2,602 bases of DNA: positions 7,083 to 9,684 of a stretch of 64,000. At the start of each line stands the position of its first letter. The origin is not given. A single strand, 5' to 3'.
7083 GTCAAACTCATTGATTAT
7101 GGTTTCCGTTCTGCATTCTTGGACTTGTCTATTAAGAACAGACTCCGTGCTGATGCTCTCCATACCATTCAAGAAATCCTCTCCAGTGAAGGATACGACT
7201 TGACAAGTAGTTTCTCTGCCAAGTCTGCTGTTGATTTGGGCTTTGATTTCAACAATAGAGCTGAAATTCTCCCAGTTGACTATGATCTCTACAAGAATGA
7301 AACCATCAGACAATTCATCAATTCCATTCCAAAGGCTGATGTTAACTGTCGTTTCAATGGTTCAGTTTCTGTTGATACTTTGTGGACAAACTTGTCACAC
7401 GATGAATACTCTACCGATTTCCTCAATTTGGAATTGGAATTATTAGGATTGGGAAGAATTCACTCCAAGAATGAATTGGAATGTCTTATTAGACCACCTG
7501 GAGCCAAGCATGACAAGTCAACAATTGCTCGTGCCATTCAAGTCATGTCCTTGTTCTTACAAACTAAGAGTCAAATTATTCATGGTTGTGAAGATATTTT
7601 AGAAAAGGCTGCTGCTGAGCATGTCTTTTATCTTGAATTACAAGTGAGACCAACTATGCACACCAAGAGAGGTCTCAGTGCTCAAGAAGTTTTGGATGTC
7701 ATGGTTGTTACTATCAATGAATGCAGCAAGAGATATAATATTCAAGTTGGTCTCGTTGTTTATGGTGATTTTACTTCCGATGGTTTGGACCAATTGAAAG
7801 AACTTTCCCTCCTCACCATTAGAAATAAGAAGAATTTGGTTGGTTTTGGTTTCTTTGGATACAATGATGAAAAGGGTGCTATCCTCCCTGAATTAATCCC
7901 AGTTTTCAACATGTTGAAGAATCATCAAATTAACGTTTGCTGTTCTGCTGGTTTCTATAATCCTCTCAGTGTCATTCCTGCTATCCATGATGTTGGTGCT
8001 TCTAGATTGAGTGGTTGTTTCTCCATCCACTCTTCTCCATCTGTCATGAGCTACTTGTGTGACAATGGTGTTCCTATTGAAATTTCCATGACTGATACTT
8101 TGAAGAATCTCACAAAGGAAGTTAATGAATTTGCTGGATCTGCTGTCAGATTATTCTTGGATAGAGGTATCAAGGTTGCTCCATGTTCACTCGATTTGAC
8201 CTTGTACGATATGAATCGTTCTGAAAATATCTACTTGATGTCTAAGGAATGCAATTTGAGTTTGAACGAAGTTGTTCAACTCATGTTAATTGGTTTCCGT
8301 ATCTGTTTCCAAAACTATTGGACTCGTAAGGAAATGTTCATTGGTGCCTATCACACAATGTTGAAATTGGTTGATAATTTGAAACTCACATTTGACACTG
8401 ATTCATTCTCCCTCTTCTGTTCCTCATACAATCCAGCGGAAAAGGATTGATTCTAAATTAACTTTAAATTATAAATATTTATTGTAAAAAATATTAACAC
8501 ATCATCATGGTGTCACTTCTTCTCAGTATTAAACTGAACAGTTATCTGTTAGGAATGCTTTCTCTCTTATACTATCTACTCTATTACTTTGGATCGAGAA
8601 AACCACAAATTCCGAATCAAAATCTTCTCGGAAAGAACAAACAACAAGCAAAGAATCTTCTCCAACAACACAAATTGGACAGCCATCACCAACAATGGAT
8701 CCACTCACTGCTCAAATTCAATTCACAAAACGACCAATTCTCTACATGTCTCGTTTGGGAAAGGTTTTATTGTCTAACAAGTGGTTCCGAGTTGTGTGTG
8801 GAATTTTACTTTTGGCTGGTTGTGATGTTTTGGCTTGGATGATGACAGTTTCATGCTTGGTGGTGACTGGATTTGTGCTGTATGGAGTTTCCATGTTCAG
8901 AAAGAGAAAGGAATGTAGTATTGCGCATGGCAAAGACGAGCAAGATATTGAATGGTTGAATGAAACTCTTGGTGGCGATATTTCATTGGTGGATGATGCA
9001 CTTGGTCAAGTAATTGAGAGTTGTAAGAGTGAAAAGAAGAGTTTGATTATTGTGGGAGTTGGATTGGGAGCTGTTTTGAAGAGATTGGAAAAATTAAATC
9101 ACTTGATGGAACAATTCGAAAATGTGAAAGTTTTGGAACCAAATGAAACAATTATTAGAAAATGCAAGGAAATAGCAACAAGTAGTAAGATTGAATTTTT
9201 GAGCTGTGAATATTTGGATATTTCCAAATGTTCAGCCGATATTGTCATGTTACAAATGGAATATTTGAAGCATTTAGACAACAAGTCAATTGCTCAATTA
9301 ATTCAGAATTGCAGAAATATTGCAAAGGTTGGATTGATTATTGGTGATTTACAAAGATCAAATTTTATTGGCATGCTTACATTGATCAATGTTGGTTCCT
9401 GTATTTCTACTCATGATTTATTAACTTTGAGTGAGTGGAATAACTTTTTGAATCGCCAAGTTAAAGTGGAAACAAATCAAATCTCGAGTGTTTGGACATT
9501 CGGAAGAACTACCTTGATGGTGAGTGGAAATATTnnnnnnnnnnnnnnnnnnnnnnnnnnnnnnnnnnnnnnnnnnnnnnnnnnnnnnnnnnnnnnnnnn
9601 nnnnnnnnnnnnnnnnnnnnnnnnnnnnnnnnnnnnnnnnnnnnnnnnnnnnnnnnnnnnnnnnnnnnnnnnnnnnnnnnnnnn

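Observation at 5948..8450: Tandem adenosine-deaminase domains, the second catalytically degenerate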

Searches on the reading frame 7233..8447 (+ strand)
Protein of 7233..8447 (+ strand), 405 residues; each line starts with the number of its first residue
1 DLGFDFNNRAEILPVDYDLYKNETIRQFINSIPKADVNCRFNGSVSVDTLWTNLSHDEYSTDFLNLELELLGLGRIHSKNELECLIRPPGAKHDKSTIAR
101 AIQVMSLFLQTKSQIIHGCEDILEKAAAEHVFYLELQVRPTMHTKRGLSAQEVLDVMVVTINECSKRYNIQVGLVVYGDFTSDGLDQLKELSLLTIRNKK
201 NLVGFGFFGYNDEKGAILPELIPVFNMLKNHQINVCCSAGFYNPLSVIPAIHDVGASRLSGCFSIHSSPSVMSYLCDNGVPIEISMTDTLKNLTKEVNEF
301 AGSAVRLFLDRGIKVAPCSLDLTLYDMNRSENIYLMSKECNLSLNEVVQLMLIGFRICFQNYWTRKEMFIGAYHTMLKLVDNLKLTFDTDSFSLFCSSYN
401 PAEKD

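Call 7: search_protein_families(library=pfam, proteins=[window:7233-8447:+], max_evalue=1)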
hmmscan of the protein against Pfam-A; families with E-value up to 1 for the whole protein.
window:7233-8447:+ (405 aa): 1 family
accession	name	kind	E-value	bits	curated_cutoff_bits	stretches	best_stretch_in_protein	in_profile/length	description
PF00962.28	A_deaminase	-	2.5e-16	60.1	27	1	119-354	74-309/330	Adenosine deaminase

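Call 8: search_protein_families(library=ncbifam, proteins=[window:7233-8447:+], max_evalue=1)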
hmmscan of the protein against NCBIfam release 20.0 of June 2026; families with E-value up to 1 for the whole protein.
window:7233-8447:+ (405 aa): 9 families
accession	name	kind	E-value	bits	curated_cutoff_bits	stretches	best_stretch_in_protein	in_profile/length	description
TIGR01430.1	aden_deam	equivalog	3.5e-20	72.3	216.55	1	108-366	62-317/323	adenosine deaminase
NF006846.0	PRK09358.1-1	equivalog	1e-13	51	459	1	123-366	84-324/333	adenosine deaminase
NF006854.0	PRK09358.3-1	equivalog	2.4e-13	49.9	530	1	109-360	74-322/344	adenosine deaminase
NF006848.0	PRK09358.1-3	equivalog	2.2e-12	46.9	426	1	104-368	57-319/325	adenosine deaminase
NF006849.0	PRK09358.1-5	equivalog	5.4e-12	45.4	494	1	27-350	7-315/350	adenosine deaminase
NF006850.0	PRK09358.1-6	equivalog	3e-10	39.4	419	1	119-366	78-321/334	adenosine deaminase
NF006847.0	PRK09358.1-2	equivalog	6.4e-10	38.4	412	1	108-265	77-236/364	adenosine deaminase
NF006856.0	PRK09358.3-3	equivalog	0.0018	17.5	510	1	264-347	222-303/316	adenosine deaminase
NF009529.0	PRK12893.1-2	equivalog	0.022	13.5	508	1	87-132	352-394/411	Zn-dependent hydrolase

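Call 20: search_solved_structures(query=window:7233-8447:+, max_evalue=1, show_alignments=1)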
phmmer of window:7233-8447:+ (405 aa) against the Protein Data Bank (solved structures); distinct sequences matched with E-value up to 1: 12.
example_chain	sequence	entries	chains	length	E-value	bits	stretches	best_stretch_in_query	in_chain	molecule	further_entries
6n91_A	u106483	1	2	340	4.7e-10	42.3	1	123-368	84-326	Adenosine deaminase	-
6ii7_A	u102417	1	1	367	1.5e-07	34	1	98-353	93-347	Adenosine deaminase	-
6n9m_A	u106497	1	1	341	1.7e-05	27.3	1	123-361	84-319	Adenosine deaminase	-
4gxw_A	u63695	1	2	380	0.0032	19.8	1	101-355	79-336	Adenosine deaminase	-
3ou8_A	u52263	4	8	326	0.046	16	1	122-342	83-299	Adenosine deaminase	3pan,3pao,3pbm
8v09_A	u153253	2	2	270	0.4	12.9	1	257-334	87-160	Triosephosphate isomerase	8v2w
6ijn_A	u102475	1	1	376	0.51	12.5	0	115-165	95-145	Adenosine/AMP deaminase family protein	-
8qch_A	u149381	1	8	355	0.54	12.5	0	98-172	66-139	Adenosine deaminase-like protein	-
6ijm_A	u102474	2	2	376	0.58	12.4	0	115-165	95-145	Adenosine/AMP deaminase family protein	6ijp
9h78_A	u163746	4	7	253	0.58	12.4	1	71-130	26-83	Uncharacterized ABC transporter ATP-binding protein MJ0035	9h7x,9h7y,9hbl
6j23_A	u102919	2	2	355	0.61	12.3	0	115-165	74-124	Adenosine/AMP deaminase family protein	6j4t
6iv5_A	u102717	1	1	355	0.7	12.1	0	115-165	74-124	Adenosine/AMP deaminase family protein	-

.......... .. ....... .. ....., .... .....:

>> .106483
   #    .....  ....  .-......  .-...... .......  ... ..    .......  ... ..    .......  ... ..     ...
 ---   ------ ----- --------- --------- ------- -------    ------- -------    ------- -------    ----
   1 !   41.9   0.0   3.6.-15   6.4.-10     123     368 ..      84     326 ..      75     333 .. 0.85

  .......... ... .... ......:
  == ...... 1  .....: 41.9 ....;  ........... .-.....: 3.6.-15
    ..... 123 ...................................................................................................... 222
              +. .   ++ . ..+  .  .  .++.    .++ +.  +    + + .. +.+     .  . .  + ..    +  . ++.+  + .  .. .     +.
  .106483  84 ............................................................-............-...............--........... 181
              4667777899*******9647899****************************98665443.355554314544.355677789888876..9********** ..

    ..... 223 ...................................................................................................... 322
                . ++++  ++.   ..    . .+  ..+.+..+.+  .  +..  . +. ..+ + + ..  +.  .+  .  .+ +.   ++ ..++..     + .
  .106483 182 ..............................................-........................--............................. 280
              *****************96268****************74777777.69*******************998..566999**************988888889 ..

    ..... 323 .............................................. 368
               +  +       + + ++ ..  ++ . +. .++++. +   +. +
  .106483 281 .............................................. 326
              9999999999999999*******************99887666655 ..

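Call 32: predict_structure(alignment_id=A1)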
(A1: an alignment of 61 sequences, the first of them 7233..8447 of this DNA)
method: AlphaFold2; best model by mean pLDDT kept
length: 405 residues; sequences in the alignment: 61
mean_pLDDT: 91.8   pTM: 0.90
mean pLDDT of the five models: 91.8, 91.3, 91.0, 91.0, 90.1
residues with pLDDT >= 90: 341; 70-90: 33; 50-70: 17; < 50: 14
segments of 3 or more residues with pLDDT < 50: 1-10, 403-405
pLDDT, mean of each block of 10 residues (from residue 1): 40 65 92 98 98 91 95 96 94 90 97 98 98 99 98 99 98 98 97 98 96 90 98 98 96 97 95 97 95 89 92 95 95 96 93 97 96 95 89 57 47
secondary structure, 60 per line:
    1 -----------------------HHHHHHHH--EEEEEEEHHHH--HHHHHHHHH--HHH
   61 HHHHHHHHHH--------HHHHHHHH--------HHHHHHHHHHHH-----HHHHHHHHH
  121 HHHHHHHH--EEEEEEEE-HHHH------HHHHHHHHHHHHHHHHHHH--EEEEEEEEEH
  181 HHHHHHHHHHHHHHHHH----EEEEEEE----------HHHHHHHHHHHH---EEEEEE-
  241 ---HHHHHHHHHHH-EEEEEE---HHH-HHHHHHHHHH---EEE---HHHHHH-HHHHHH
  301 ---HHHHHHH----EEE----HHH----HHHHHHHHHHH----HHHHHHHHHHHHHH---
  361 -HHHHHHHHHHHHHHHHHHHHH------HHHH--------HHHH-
elements in order: H24-31 E34-40 H41-44 H47-55 H58-70 H79-86 H95-106 H112-128 E131-138 H140-143 H150-168 E171-179 H180-197 E202-208 H219-230 E234-239 H244-254 E256-261 H269-278 E282-284 H288-293 H295-300 H304-310 E315-317 H329-339 H344-357 H362-382 H389-392 H401-404

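Call 35: fold_search(model_id=the predicted structure, library=pdb)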
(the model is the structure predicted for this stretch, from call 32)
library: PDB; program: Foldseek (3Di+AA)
matches with E <= 10: 1415; with E <= 0.001: 94
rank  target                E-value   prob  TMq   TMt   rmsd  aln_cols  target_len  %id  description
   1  6n91_A                1.3e-15  1.00  0.72  0.86   3.5       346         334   19  Crystal Structure of Adenosine Deaminase from Vibrio cholerae Complexed with Pentostatin (Deoxycoformycin) (released 2018-12-19)
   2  4gxw_A                1.7e-15  1.00  0.77  0.84   4.6       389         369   16  Crystal structure of a cog1816 amidohydrolase (target EFI-505188) from Burkhoderia ambifaria, with bound Zn (released 2012-09-12)
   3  1fkw                  6.4e-15  1.00  0.73  0.84   3.3       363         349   14  MURINE ADENOSINE DEAMINASE (D295E) (released 1996-08-01)
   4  1uio                  7.7e-15  1.00  0.73  0.83   3.4       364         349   15  ADENOSINE DEAMINASE (HIS 238 ALA MUTANT) (released 1997-06-24)
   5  6n9m                  1.0e-14  1.00  0.70  0.85   3.9       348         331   15  Crystal Structure of Adenosine Deaminase from Salmonella typhimurium with Pentostatin (Deoxycoformycin) (released 2019-02-06)
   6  4gxw_B                1.2e-14  1.00  0.71  0.78   6.0       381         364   17  Crystal structure of a cog1816 amidohydrolase (target EFI-505188) from Burkhoderia ambifaria, with bound Zn (released 2012-09-12)
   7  3t1g                  1.6e-14  1.00  0.74  0.85   3.3       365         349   14  Engineering of organophosphate hydrolase by computational design and directed evolution (released 2012-02-08)
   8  1fkx                  2.6e-14  1.00  0.73  0.85   3.3       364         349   14  MURINE ADENOSINE DEAMINASE (D296A) (released 1996-08-01)
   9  3ewd                  3.5e-14  1.00  0.72  0.80   3.7       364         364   16  Crystal structure of adenosine deaminase mutant (delta Asp172) from Plasmodium vivax in complex with MT-coformycin (released 2009-09-22)
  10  3ou8_B                3.5e-14  1.00  0.67  0.85   3.6       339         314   16  The crystal structure of adenosine deaminase from Pseudomonas aeruginosa (released 2010-10-13)
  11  2pgf                  4.2e-14  1.00  0.73  0.81   3.5       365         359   17  Crystal structure of adenosine deaminase from Plasmodium vivax in complex with adenosine (released 2007-04-24)
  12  1add                  4.6e-14  1.00  0.73  0.84   3.3       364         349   14  A PRE-TRANSITION STATE MIMIC OF AN ENZYME: X-RAY STRUCTURE OF ADENOSINE DEAMINASE WITH BOUND 1-DEAZA-ADENOSINE AND ZINC- (released 1994-01-31)
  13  3ou8_A                4.6e-14  1.00  0.67  0.86   3.6       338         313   15  The crystal structure of adenosine deaminase from Pseudomonas aeruginosa (released 2010-10-13)
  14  2amx_B                6.5e-14  1.00  0.71  0.80   4.9       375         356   17  Crystal structure of Plasmodium Yoelii Adenosine deaminase (PY02076) (released 2005-09-20)
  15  6ii7                  9.0e-14  1.00  0.73  0.82   3.7       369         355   18  Crystal structure of Plasmodium falciparum adenosine deaminase C27Q+L227I mutant co-complexed with Zn ion, hypoxanthine  (released 2019-05-01)
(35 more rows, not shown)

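Call 39: search_protein_representatives(protein=window:7233-8447:+)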
Query: 405 residues. Proteins with E-value up to 0.001 (for the whole library): 501; up to 1e-10: 102; up to 1e-30: 32. The best 150 are listed.
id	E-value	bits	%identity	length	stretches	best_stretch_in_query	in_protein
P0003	3.1e-234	793.6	53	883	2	1-404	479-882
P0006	6.0e-114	397.5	35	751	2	23-380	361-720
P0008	6.5e-91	321.7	32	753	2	20-373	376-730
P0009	1.8e-89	317.0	33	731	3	93-382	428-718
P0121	8.3e-84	298.3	31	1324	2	28-382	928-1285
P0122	1.0e-82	294.7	39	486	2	16-379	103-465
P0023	6.2e-71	255.9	28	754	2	27-370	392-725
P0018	1.1e-69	251.9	31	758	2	26-363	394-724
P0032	4.6e-68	246.5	30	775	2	27-369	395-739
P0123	4.5e-65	236.6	34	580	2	19-384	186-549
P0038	1.1e-61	225.5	30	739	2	21-367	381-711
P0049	2.4e-60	221.1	29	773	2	26-368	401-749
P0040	2.6e-59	217.7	29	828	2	27-373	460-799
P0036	4.4e-59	216.9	28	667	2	24-370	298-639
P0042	1.5e-56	208.6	29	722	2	17-371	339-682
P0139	5.0e-25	104.8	29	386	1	28-361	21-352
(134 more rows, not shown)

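Call 67: search_protein_families(library=pfam, proteins=[P0121, P0139], max_evalue=0.01)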
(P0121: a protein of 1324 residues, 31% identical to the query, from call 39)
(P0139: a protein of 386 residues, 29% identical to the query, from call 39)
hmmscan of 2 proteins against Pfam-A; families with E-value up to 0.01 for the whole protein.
P0121 (1324 aa): 3 families
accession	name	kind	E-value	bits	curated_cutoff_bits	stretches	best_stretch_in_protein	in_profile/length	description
PF00962.28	A_deaminase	-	3.5e-113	378.5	27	2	531-852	1-325/330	Adenosine deaminase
PF00294.29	PfkB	-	1.1e-05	25.4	25.8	1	208-412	13-215/302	pfkB family carbohydrate kinase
PF13328.12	HD_4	-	0.001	19.3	27.2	1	11-88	36-124/156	HD domain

P0139 (386 aa): 1 family
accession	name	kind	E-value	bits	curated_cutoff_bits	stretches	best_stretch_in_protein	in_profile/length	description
PF00962.28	A_deaminase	-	2.2e-24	86.6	27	1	98-362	60-326/330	Adenosine deaminase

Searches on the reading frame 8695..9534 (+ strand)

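Call 52: search_protein_families(library=pfam, proteins=[window:8695-9534:+], max_evalue=0.001)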
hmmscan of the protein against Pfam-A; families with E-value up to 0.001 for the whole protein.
window:8695-9534:+ (280 aa): 1 family
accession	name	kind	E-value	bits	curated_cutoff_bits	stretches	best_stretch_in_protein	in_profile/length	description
PF13649.12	Methyltransf_25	-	0.00025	22.1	27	1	120-211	4-94/97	Methyltransferase domain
